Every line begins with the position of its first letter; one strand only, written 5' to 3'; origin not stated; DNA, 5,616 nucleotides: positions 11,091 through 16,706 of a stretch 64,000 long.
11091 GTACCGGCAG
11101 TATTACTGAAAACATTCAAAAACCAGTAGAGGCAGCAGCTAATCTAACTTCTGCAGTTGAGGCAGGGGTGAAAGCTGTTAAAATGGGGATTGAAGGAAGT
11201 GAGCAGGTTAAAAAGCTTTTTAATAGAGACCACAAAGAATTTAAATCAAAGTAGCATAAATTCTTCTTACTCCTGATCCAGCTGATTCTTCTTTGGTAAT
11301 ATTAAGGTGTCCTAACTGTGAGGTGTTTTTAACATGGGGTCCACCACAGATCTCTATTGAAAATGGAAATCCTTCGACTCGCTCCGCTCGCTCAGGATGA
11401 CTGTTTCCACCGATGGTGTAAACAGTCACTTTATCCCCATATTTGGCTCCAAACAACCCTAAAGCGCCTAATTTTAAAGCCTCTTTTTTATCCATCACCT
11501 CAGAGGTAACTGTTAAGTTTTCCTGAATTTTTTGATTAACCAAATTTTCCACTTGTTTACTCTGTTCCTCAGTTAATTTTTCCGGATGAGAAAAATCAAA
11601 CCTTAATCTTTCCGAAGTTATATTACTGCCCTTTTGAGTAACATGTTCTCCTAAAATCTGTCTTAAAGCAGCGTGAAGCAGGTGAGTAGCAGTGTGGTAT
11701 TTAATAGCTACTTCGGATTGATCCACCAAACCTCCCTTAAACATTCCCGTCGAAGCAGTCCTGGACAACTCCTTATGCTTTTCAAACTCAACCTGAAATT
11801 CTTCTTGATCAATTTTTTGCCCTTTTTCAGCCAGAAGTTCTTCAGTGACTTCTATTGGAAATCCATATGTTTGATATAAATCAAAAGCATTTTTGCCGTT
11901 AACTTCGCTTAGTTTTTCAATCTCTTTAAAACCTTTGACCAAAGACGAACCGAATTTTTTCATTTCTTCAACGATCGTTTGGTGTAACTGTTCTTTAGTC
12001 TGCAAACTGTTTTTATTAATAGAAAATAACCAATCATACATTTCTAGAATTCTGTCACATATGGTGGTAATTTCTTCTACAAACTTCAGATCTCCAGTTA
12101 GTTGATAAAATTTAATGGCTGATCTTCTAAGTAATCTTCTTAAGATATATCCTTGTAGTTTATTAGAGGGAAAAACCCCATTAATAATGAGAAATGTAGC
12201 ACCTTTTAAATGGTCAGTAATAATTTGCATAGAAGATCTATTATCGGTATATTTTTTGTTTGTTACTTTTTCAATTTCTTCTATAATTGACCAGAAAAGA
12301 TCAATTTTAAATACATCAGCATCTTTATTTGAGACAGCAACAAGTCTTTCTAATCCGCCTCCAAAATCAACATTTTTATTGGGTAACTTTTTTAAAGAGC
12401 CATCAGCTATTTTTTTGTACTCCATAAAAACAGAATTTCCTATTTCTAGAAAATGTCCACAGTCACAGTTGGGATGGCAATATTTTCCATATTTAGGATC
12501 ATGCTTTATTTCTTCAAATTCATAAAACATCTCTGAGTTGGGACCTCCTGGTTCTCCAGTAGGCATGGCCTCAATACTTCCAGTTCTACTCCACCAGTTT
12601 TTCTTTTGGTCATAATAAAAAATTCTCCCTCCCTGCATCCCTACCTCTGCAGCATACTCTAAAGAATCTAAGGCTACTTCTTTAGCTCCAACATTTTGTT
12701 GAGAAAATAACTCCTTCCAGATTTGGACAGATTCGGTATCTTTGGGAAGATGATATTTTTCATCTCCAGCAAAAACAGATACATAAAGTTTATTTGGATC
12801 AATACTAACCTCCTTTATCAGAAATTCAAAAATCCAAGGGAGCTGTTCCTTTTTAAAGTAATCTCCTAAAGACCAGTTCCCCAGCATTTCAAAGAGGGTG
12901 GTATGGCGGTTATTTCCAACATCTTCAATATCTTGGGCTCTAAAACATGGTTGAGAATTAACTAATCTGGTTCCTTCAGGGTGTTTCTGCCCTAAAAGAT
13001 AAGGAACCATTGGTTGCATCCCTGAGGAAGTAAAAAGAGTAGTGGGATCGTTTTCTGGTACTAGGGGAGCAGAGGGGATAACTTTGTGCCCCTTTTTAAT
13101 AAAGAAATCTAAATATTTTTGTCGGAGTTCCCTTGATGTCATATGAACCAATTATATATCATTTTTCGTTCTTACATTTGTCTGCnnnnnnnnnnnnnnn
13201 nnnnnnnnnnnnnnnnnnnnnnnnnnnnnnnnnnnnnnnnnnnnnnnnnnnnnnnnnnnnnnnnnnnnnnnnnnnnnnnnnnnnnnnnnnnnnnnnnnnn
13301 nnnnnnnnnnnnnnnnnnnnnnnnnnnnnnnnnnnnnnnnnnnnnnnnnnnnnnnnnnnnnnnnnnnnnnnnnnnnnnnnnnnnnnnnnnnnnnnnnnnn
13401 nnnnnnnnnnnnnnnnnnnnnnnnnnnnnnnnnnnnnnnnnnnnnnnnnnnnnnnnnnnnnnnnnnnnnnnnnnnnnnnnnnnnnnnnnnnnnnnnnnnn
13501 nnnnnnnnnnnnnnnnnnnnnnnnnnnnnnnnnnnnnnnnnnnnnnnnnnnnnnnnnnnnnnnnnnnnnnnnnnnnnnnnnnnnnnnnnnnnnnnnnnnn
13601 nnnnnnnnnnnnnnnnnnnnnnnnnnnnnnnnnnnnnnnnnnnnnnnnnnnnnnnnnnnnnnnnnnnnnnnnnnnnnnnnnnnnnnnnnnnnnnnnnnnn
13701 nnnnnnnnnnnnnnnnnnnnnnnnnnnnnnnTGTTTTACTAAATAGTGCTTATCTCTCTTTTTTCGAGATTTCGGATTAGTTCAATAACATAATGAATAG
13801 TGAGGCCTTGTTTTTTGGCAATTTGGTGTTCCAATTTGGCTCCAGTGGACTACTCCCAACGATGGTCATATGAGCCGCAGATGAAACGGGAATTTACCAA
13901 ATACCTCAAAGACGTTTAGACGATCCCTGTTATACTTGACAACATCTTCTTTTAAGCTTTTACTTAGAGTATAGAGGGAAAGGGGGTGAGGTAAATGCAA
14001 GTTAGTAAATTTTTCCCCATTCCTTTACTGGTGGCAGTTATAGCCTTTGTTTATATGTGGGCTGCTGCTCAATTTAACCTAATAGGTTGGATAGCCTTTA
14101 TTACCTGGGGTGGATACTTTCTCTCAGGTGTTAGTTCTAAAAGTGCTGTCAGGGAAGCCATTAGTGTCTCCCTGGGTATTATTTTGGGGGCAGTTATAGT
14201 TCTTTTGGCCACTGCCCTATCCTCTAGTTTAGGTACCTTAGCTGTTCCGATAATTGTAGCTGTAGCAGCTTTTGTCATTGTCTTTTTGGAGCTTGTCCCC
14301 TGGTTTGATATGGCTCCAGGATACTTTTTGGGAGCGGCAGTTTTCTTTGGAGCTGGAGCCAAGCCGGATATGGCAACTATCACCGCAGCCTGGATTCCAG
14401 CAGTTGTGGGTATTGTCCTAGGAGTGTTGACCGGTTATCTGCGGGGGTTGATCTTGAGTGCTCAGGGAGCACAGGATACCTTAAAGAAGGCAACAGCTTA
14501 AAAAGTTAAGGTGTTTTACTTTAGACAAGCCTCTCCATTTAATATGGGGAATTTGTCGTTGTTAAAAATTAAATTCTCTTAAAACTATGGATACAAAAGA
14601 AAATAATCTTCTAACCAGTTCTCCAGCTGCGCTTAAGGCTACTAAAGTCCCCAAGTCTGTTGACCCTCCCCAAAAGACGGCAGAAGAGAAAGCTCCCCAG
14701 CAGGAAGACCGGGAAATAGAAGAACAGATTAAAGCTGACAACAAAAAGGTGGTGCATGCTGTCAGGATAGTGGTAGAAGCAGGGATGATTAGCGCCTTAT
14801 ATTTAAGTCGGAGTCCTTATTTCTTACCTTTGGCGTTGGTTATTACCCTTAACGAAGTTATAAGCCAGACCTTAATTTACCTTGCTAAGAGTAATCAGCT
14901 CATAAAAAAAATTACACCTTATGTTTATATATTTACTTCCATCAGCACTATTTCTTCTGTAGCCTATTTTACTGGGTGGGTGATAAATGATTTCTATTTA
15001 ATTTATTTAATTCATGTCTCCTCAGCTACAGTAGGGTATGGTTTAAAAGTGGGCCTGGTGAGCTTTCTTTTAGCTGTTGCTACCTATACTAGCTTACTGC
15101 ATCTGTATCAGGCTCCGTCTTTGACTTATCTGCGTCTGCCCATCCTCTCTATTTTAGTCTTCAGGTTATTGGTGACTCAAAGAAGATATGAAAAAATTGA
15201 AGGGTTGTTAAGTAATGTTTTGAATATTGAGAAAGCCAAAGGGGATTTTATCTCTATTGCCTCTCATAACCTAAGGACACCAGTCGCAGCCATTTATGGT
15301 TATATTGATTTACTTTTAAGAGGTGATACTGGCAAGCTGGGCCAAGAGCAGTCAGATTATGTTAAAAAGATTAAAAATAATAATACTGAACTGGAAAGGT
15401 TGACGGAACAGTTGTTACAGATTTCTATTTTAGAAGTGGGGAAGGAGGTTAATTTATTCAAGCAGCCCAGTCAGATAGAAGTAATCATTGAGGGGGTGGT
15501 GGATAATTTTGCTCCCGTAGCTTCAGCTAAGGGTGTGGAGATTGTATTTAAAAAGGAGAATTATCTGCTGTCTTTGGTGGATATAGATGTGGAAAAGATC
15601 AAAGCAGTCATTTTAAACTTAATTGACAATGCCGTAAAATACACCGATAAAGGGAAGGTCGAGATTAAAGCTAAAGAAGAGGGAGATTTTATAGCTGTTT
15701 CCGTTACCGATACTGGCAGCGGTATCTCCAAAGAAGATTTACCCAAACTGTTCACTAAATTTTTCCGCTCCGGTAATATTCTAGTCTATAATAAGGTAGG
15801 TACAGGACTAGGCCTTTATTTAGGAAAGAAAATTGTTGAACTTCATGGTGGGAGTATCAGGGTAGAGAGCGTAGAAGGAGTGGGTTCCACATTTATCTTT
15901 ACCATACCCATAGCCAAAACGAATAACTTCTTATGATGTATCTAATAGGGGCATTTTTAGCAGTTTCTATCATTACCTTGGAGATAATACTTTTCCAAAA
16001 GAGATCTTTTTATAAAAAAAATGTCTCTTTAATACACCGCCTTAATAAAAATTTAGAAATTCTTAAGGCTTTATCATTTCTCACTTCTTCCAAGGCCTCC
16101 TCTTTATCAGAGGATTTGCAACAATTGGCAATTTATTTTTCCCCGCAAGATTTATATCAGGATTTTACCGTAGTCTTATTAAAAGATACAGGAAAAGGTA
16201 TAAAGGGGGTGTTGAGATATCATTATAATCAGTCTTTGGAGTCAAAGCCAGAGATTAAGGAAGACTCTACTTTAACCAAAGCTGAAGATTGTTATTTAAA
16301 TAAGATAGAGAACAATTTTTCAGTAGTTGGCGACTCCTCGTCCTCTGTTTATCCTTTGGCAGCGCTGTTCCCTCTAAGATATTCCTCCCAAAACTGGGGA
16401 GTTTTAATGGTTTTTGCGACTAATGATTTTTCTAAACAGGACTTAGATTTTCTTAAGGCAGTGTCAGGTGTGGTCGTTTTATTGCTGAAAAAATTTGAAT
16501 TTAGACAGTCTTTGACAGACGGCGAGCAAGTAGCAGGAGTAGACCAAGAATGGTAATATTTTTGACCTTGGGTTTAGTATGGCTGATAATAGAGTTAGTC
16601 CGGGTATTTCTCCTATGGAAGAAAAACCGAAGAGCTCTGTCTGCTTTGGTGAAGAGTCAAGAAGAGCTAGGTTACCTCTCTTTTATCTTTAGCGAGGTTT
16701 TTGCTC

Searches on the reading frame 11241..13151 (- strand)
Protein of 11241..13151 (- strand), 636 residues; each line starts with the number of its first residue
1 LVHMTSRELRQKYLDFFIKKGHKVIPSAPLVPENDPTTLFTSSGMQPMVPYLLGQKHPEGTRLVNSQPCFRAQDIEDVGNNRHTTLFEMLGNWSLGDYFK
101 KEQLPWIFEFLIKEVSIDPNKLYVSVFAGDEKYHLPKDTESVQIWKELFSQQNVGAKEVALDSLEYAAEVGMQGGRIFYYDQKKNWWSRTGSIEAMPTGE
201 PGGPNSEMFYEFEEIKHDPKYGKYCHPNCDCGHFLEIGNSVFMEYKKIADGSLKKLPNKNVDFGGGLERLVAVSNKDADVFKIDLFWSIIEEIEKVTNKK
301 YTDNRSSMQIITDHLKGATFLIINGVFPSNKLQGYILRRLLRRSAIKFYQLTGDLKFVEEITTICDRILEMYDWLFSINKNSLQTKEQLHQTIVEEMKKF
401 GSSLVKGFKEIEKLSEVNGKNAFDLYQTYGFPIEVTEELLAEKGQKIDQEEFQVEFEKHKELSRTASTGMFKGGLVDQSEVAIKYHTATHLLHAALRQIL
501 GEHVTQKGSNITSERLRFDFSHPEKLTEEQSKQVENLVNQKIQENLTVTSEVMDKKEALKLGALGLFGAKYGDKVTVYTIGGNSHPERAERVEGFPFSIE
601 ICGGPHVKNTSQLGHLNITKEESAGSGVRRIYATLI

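Call 23: search_protein_families(library=pfam, proteins=[window:11241-13151:-], max_evalue=0.001)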
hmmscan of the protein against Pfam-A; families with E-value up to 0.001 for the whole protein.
window:11241-13151:- (636 aa): 2 families
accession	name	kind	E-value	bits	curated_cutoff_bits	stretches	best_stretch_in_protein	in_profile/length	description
PF01411.24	tRNA-synt_2c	-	1.6e-106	357.5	30.3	1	8-485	1-448/552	tRNA synthetases class II (A)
PF07973.19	tRNA_SAD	-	4.7e-16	58.9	24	1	575-632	1-44/44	Threonyl and Alanyl tRNA synthetase second additional domain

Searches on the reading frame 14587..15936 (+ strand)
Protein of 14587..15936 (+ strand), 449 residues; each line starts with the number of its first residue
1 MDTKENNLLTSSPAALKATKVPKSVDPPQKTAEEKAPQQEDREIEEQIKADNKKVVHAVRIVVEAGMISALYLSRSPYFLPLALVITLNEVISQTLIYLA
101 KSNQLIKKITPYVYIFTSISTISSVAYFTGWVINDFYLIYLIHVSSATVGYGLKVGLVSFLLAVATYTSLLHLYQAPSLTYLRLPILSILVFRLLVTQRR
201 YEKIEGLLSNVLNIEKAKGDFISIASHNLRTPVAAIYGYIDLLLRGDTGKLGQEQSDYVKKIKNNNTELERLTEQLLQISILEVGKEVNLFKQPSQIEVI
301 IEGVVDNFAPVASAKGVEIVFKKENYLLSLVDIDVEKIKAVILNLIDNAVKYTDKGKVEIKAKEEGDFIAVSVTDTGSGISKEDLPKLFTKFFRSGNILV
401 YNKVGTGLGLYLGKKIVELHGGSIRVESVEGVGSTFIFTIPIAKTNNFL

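Call 3: search_protein_families(library=pfam, proteins=[window:14587-15936:+], max_evalue=1)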
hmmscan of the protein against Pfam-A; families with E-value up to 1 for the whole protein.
window:14587-15936:+ (449 aa): 5 families
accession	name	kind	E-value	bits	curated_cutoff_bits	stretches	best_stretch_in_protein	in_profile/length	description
PF02518.31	HATPase_c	-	6.8e-28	97.8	26.4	1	334-443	2-110/111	Histidine kinase-, DNA gyrase B-, and HSP90-like ATPase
PF00512.31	HisKA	-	1.6e-14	54.1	26.9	1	217-283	1-64/66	His Kinase A (phospho-acceptor) domain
PF13589.12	HATPase_c_3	-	0.00058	20.3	25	1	339-389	4-54/137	Histidine kinase-, DNA gyrase B-, and HSP90-like ATPase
PF24163.2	HCP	-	0.0021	18.7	27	1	322-385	55-119/169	Head completion protein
PF13581.12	HATPase_c_2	-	0.008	16.6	27.4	1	344-418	42-110/127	Histidine kinase-like ATPase domain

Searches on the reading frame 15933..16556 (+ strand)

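Call 3: search_protein_families(library=pfam, proteins=[window:15933-16556:+], max_evalue=1)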
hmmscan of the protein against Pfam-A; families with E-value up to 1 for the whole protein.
window:15933-16556:+ (207 aa): 2 families
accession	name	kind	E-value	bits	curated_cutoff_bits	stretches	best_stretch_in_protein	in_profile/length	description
PF13185.12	GAF_2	-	0.022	15.4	28.6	1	142-181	90-131/136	GAF domain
PF01590.32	GAF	-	0.025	15.5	22.4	1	145-180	92-128/133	GAF domain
